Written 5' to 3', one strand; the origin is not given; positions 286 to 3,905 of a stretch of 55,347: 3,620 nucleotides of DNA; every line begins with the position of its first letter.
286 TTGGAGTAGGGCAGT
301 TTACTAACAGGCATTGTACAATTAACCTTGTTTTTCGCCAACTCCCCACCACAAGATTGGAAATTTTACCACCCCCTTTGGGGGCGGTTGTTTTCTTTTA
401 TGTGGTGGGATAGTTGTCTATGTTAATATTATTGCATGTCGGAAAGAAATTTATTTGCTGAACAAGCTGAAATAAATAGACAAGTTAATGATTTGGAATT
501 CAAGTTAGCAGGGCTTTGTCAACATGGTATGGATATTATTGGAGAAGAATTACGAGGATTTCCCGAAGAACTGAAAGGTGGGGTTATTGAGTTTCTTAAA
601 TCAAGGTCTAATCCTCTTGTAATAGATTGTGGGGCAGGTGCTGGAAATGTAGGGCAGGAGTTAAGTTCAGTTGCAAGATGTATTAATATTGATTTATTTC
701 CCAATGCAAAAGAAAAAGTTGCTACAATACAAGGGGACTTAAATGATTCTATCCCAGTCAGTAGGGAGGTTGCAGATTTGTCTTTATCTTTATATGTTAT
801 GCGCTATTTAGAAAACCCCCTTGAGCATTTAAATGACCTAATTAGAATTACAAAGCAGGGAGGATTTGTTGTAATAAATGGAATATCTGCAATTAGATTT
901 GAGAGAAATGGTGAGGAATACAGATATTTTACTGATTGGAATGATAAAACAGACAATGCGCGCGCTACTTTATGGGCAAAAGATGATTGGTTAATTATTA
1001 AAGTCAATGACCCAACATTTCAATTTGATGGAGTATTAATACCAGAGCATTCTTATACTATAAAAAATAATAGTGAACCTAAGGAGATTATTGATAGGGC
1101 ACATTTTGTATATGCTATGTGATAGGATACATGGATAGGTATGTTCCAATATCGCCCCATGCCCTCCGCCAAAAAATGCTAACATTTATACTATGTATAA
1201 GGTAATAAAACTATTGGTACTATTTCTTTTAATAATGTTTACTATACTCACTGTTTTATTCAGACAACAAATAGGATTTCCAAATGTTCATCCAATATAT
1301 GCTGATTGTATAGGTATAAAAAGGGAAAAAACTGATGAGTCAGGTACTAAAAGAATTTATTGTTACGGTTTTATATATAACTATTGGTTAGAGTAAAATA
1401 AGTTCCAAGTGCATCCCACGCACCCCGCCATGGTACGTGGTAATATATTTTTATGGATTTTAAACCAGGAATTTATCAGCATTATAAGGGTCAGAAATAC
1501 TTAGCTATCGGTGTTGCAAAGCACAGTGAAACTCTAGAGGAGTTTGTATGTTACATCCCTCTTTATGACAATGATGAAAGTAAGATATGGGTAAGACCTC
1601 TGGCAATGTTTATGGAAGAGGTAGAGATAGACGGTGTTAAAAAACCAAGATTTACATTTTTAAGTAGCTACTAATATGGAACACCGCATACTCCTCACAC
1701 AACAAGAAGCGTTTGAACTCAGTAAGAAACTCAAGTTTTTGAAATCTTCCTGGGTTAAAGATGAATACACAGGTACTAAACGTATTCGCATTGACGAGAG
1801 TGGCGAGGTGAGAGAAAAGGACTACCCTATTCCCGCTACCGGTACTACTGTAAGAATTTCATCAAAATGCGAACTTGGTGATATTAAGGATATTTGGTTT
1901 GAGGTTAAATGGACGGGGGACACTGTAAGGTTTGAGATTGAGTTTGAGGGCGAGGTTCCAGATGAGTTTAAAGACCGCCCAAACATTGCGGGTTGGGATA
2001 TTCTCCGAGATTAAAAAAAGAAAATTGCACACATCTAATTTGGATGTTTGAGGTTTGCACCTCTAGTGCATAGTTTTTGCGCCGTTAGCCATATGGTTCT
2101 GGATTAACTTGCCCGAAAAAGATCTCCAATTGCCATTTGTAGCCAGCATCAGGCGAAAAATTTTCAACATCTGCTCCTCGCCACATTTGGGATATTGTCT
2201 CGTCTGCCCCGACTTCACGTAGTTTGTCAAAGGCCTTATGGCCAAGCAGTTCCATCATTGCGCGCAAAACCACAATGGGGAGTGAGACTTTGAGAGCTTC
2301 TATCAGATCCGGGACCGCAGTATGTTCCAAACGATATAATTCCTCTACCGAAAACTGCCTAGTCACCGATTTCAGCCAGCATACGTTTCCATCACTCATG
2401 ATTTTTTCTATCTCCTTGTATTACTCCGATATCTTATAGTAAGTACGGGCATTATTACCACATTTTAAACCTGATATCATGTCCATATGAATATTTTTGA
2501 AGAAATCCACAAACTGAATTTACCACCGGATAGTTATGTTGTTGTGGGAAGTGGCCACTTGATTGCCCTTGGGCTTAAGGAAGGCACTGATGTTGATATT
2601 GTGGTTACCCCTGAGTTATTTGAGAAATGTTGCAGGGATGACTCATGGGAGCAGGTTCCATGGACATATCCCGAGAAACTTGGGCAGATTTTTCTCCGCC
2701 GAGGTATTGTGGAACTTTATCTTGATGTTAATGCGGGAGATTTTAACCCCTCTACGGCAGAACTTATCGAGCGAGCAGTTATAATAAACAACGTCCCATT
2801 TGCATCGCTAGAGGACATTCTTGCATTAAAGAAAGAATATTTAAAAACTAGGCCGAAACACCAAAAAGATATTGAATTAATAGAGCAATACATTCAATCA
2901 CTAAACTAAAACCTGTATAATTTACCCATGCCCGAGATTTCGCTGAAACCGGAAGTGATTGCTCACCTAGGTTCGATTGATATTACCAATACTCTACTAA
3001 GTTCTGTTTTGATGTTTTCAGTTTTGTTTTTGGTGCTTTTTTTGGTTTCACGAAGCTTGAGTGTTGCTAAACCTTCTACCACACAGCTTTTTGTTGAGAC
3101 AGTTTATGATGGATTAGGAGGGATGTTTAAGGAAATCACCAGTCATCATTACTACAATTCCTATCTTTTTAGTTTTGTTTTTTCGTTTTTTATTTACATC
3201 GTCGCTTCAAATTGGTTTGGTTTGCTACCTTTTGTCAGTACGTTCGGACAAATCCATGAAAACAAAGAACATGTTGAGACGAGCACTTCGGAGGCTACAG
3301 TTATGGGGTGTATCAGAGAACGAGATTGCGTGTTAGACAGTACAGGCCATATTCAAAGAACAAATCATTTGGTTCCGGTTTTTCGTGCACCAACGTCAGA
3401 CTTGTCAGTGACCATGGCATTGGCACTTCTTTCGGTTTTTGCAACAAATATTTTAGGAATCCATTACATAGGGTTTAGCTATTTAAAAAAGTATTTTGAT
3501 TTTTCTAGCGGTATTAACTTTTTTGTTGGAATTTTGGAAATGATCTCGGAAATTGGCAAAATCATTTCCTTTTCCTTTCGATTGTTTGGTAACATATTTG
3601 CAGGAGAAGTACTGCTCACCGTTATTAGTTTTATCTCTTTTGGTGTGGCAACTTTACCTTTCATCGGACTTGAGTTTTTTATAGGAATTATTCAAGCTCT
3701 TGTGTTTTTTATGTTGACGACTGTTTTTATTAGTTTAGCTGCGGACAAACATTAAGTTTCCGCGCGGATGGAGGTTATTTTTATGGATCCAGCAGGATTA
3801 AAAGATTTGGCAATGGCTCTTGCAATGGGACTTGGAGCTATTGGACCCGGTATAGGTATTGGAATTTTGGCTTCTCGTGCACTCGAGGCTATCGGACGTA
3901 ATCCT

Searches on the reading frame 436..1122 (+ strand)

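Call 102: search_protein_families(library=pfam, proteins=[window:436-1122:+], max_evalue=0.00001)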
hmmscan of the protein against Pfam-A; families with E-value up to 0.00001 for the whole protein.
window:436-1122:+ (228 aa): 2 families
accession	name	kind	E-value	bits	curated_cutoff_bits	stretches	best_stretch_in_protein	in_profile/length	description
PF08241.18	Methyltransf_11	-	1.2e-07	32.7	21.2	1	64-147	2-95/95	Methyltransferase domain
PF13489.12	Methyltransf_23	-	1.2e-06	28.8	27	1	46-164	9-134/164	Methyltransferase domain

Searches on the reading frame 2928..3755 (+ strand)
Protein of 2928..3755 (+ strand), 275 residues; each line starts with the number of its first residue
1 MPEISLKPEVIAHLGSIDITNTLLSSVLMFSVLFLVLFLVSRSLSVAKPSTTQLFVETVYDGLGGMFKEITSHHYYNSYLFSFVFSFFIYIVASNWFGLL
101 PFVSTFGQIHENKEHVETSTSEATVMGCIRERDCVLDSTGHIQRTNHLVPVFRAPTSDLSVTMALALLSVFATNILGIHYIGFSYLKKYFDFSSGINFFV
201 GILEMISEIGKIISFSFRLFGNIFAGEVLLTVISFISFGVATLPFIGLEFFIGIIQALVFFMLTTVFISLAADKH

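Call 102: search_protein_families(library=pfam, proteins=[window:2928-3755:+], max_evalue=0.00001)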
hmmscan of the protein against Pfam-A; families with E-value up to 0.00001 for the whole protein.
window:2928-3755:+ (275 aa): 1 family
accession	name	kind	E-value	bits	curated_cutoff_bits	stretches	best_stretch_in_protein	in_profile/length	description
PF00119.25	ATP-synt_A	-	1.2e-37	130.4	33.9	1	24-269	2-217/217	ATP synthase A chain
